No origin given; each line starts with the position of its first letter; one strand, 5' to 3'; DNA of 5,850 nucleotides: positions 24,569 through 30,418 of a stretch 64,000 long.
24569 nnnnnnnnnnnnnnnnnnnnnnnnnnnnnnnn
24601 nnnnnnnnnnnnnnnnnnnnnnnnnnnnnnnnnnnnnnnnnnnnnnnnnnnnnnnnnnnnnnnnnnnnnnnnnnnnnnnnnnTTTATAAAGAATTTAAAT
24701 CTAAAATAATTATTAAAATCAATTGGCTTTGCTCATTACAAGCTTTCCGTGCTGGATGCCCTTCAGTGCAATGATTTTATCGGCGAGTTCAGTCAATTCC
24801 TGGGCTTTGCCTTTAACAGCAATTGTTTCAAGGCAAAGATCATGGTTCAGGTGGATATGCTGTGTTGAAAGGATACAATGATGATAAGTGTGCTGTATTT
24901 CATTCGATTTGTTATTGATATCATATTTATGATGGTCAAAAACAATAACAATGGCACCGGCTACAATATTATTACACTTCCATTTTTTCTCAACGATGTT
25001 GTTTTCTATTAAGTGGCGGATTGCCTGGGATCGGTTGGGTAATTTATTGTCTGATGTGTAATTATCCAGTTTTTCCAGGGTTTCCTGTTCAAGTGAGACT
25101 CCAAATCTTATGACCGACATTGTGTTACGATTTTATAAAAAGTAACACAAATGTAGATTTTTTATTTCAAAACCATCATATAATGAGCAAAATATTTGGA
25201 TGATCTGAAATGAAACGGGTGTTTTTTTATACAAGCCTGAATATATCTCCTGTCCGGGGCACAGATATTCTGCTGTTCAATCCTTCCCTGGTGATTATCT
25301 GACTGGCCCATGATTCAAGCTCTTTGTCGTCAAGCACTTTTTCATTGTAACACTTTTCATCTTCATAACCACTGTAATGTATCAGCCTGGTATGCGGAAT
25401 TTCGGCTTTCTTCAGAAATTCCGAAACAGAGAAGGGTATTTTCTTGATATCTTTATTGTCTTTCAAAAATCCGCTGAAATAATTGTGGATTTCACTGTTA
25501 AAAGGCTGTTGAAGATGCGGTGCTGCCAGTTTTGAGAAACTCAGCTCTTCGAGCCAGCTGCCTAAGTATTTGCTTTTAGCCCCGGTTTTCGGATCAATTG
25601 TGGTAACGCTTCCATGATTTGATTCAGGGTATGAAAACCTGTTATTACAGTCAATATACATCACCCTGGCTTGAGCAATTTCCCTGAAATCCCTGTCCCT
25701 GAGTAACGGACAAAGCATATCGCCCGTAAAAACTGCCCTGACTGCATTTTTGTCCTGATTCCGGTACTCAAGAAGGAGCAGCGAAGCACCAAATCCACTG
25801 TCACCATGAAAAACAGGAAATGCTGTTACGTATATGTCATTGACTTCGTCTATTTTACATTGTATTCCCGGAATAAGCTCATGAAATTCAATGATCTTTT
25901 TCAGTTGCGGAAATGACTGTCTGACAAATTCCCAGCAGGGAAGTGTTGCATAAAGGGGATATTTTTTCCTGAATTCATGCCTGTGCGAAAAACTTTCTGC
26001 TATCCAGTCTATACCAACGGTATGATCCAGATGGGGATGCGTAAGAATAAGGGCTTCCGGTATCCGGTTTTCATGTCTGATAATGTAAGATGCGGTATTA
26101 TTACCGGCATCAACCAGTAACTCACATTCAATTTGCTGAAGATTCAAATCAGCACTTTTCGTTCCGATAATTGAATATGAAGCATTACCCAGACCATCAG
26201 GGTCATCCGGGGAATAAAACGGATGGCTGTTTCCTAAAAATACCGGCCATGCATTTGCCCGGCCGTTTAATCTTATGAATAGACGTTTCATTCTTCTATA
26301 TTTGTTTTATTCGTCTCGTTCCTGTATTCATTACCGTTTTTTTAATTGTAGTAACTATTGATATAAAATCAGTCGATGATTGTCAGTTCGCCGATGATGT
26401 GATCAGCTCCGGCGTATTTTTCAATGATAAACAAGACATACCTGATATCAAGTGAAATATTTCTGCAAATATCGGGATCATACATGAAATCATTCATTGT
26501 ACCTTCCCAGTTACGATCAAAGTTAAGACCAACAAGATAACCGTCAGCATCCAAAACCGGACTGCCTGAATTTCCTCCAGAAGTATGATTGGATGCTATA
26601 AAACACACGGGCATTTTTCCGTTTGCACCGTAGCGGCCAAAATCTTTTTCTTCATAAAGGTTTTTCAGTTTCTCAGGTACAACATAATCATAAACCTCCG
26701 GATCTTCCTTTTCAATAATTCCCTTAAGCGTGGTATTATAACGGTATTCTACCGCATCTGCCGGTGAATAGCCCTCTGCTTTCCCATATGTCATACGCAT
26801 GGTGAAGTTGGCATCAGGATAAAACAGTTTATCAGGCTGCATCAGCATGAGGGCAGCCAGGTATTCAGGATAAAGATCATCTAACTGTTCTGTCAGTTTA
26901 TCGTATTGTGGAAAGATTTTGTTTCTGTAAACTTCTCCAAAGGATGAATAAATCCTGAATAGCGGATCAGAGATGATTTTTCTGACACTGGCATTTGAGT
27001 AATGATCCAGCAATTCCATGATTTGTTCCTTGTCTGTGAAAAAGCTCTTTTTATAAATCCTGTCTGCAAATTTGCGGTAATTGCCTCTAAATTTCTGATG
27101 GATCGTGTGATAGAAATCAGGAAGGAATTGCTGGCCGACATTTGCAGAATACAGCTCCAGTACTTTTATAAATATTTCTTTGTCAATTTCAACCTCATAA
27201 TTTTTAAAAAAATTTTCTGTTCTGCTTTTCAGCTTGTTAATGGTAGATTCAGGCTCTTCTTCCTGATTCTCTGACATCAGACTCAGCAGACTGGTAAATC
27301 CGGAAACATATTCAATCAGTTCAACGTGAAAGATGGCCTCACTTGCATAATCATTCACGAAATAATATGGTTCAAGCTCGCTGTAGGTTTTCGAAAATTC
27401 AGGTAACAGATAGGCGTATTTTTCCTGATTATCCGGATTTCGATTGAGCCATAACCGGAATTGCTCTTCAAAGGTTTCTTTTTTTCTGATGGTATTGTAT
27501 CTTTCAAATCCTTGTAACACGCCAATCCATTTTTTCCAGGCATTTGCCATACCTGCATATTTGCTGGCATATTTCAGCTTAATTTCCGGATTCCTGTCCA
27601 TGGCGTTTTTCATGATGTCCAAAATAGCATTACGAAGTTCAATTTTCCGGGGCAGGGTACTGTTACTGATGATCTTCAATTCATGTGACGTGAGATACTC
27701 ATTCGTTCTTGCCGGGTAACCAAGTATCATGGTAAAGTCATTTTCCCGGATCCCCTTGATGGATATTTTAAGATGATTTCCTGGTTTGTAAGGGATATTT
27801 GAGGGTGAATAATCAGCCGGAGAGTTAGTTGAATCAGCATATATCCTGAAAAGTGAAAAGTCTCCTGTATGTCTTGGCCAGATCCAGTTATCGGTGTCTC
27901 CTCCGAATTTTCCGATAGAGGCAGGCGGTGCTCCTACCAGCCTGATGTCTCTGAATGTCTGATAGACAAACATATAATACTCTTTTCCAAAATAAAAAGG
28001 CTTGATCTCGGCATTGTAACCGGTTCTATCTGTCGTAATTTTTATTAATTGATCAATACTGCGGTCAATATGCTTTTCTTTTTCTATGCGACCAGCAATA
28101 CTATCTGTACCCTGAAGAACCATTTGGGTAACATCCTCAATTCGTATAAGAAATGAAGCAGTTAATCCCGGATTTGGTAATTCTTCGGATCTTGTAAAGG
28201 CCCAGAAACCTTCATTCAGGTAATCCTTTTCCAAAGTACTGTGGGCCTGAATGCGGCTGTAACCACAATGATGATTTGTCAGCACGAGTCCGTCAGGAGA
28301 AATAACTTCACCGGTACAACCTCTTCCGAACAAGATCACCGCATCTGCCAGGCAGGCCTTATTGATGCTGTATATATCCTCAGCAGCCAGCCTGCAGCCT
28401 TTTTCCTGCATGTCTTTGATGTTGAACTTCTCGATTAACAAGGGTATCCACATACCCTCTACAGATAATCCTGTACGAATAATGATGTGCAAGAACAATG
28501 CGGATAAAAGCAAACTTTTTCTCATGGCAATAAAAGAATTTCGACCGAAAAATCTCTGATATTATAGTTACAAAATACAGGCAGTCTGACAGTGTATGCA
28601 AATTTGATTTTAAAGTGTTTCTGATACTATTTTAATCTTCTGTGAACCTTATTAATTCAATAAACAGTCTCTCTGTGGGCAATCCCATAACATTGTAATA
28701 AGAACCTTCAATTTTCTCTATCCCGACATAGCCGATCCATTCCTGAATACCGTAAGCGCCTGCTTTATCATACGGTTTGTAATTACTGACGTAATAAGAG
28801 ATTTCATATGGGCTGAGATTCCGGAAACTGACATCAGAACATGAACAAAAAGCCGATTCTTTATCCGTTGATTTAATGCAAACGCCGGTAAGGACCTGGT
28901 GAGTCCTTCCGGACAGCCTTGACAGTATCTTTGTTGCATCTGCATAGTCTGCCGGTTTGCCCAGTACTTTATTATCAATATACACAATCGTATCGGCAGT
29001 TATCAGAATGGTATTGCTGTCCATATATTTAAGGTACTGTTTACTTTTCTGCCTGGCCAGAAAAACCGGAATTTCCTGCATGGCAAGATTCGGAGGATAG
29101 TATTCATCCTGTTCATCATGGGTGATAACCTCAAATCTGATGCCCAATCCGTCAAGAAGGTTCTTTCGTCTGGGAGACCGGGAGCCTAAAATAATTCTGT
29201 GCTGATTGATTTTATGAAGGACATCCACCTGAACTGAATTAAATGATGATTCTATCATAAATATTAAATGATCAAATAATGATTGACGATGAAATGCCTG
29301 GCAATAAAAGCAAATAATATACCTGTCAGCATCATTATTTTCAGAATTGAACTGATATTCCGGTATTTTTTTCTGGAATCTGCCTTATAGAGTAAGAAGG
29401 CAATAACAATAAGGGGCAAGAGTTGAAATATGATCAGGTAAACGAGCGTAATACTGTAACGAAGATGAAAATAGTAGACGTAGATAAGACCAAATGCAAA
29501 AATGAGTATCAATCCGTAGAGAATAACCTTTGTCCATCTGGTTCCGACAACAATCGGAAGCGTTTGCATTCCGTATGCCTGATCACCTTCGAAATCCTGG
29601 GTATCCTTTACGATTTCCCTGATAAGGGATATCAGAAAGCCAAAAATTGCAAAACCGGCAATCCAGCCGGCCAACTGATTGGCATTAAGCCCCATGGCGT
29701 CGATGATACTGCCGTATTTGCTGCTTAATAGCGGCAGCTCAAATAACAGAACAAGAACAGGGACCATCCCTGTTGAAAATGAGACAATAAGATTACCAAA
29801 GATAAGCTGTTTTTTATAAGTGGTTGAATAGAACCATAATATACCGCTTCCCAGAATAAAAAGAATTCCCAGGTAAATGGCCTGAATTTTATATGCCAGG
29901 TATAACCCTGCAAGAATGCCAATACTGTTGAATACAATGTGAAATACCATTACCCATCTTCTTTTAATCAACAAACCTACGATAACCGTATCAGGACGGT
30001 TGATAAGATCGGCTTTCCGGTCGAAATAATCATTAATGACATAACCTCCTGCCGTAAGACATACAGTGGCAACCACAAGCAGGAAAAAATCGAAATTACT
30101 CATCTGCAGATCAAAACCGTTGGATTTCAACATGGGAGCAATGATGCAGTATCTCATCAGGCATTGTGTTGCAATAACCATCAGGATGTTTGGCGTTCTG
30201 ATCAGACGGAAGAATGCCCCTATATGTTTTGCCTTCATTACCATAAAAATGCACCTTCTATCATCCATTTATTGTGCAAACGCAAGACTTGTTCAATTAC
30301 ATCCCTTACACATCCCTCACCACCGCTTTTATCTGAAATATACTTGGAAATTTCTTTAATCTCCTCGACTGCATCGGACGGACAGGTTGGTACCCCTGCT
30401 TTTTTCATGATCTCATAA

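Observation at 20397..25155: NikR-headed TonB-dependent metal acquisition operon: nikR - TBDT - secreted hydrolase/FmdE fusion - His-rich permease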

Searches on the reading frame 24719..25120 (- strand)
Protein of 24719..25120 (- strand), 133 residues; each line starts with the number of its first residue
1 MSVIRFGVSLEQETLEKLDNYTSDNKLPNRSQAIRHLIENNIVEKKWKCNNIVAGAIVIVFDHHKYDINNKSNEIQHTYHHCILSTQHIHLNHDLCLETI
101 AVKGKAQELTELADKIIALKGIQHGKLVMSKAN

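Call 3: search_protein_families(library=pfam, proteins=[window:24719-25120:-], max_evalue=0.01)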
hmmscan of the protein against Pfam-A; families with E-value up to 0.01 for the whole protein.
window:24719-25120:- (133 aa): 2 families
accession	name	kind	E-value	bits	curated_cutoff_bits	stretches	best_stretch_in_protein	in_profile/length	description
PF08753.17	NikR_C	-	5e-29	100.8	22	1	54-129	1-76/77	NikR C terminal nickel binding domain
PF01402.27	RHH_1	-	0.00064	20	20.5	1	5-40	1-35/39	Ribbon-helix-helix protein, copG family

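Call 4: search_protein_families(library=ncbifam, proteins=[window:24719-25120:-], max_evalue=0.01)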
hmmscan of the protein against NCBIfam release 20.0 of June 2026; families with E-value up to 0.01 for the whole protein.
window:24719-25120:- (133 aa): 6 families
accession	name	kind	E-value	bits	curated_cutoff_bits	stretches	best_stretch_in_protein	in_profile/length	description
NF003381.0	PRK04460.1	equivalog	2.2e-41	141.2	105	1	2-131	3-133/139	nickel-responsive transcriptional regulator NikR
NF001884.0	PRK00630.1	subfamily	3.3e-33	114.9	119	1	2-130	9-141/148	nickel responsive regulator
NF002169.0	PRK01002.1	subfamily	3.8e-31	107.9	111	1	3-130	4-133/141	nickel responsive regulator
NF002815.0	PRK02967.1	equivalog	9.9e-29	100.1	83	1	5-129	3-129/139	nickel-responsive transcriptional regulator NikR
TIGR02793.1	nikR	equivalog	2.8e-24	85.8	175.45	1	5-128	2-126/129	nickel-responsive transcriptional regulator NikR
NF053762.1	aCcr1_fam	equivalog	1.3e-05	25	60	1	10-39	7-35/38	aCcr1 family cell cycle regulator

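Call 61: search_solved_structures(query=window:24719-25120:-, max_evalue=0.001, show_alignments=3)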
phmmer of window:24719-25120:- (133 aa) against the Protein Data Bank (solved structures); distinct sequences matched with E-value up to 0.001: 12.
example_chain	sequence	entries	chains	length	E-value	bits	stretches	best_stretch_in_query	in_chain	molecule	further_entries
2bj1_A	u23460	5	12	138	7.6e-30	106.7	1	1-131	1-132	NICKEL RESPONSIVE REGULATOR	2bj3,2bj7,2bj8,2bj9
2wvd_A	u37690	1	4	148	1.9e-23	86.1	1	2-129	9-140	PUTATIVE NICKEL-RESPONSIVE REGULATOR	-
2ca9_A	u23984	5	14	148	9.8e-23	83.8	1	2-129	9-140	PUTATIVE NICKEL-RESPONSIVE REGULATOR | nickel-responsive regulator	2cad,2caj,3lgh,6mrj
2wve_A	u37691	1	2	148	1.1e-21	80.3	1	2-129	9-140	PUTATIVE NICKEL-RESPONSIVE REGULATOR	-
3pht_A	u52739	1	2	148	1.9e-21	79.6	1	2-129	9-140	Putative nickel-responsive regulator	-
2wvc_A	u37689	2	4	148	3.6e-20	75.5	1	2-129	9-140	PUTATIVE NICKEL-RESPONSIVE REGULATOR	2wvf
1q5v_A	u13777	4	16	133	2.7e-19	72.6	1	5-127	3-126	Nickel responsive regulator | Nickel-responsive regulator | Nickel-responsive regulatory protein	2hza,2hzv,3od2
2wvb_A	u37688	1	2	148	9.7e-19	70.9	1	2-129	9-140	PUTATIVE NICKEL-RESPONSIVE REGULATOR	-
3bkf_A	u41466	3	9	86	4.8e-13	52.5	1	57-127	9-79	Nickel-responsive regulator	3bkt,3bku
1q5y_A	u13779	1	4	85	5.1e-13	52.4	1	57-127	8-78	Nickel responsive regulator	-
3qsi_B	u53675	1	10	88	1.9e-12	50.5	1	56-129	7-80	NikR nickel-responsive regulator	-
2y3y_A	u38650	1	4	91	1.9e-12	50.5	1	55-129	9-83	PUTATIVE NICKEL-RESPONSIVE REGULATOR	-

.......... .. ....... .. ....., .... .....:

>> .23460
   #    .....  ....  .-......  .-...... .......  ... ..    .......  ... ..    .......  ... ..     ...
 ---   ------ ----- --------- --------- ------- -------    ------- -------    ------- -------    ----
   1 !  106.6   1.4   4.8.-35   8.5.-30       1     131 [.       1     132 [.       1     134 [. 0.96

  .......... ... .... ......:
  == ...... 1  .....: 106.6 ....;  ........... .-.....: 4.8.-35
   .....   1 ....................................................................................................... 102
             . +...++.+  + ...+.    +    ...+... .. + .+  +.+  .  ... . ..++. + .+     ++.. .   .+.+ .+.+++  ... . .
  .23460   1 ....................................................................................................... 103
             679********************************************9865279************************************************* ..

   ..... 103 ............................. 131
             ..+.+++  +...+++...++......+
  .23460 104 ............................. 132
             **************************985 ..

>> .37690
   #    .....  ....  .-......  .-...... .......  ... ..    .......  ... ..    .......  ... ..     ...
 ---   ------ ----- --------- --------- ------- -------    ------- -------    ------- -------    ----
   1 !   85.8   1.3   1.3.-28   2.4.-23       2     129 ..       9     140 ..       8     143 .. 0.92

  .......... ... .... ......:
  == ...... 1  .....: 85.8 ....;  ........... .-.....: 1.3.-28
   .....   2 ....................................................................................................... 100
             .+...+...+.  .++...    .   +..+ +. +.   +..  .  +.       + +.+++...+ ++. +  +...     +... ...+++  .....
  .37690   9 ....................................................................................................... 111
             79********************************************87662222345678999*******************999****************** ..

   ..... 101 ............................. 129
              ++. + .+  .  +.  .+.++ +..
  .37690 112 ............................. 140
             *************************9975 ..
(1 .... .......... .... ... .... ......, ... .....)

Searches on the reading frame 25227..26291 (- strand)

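Call 3: search_protein_families(library=pfam, proteins=[window:25227-26291:-], max_evalue=0.01)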
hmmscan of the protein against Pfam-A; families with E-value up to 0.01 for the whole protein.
window:25227-26291:- (354 aa): 3 families
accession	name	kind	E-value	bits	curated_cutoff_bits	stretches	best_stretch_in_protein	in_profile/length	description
PF12706.13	Lactamase_B_2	-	4.6e-10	39.9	27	1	59-216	4-165/200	Beta-lactamase superfamily domain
PF00753.33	Lactamase_B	-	6.9e-06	26.6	22.7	1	58-155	18-119/196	Metallo-beta-lactamase superfamily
PF16661.11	Lactamase_B_6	-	0.0046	16.8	27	1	55-139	6-95/193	Metallo-beta-lactamase superfamily domain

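Call 4: search_protein_families(library=ncbifam, proteins=[window:25227-26291:-], max_evalue=0.01)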
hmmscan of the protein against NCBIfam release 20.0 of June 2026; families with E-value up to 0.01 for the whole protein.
window:25227-26291:- (354 aa): 5 families
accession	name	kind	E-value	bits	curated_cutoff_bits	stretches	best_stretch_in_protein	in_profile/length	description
NF038231.1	MBL_Geo_Pelo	equivalog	2.2e-06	27.4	360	1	51-142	39-127/250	GPMC system MBL fold metallohydrolase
TIGR02651.1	RNase_Z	equivalog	4.1e-06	26.1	292.95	1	50-168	24-144/302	ribonuclease Z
TIGR03307.1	PhnP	equivalog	0.00066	19.1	272.25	1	54-218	45-189/249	phosphonate metabolism protein PhnP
NF007597.0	PRK10241.1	equivalog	0.0014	18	421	1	56-103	24-71/251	hydroxyacylglutathione hydrolase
NF000801.0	PRK00055.1-3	equivalog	0.0088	15.1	252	0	56-168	30-149/307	ribonuclease Z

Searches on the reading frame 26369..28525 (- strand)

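Call 3: search_protein_families(library=pfam, proteins=[window:26369-28525:-], max_evalue=0.01)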
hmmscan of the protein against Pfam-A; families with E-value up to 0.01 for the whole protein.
window:26369-28525:- (718 aa): 3 families
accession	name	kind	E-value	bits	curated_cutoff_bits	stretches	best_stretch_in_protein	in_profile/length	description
PF10459.15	Peptidase_S46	-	2.1e-233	777.4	22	1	23-716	3-698/698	Peptidase S46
PF13365.12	Trypsin_2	-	6.1e-08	33.9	27.6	1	643-667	120-144/144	Trypsin-like peptidase domain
PF00089.32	Trypsin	-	1.5e-05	25.4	20.6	0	68-93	22-51/220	Trypsin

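Call 4: search_protein_families(library=ncbifam, proteins=[window:26369-28525:-], max_evalue=0.01)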
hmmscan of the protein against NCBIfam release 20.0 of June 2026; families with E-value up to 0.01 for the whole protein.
window:26369-28525:- (718 aa): 2 families
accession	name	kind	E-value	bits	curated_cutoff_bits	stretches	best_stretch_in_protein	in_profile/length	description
NF053519.1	DipepPtdsDpp7Prph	equivalog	7.9e-211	702.2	1200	1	3-716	2-707/708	dipeptidyl-peptidase Dpp7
NF045841.1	Ig_SerProt_MIP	equivalog_domain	0.0088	15.7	125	0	595-673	260-335/401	MIP family Ig-specific serine endopeptidase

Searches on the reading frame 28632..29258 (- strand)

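Call 47: search_protein_families(library=pfam, proteins=[window:28632-29258:-], max_evalue=0.0001)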
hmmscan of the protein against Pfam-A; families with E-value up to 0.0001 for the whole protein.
window:28632-29258:- (208 aa): 1 family
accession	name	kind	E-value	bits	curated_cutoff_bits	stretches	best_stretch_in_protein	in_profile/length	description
PF02545.19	Maf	-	1.2e-55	188.5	27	1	21-202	1-184/187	Maf-like protein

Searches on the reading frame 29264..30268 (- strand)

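Call 47: search_protein_families(library=pfam, proteins=[window:29264-30268:-], max_evalue=0.0001)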
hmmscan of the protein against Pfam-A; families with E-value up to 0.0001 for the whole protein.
window:29264-30268:- (334 aa): 1 family
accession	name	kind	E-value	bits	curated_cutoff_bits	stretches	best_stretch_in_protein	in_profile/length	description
PF01040.23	UbiA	-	2.2e-25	89.8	34.2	1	59-304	20-243/250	UbiA prenyltransferase family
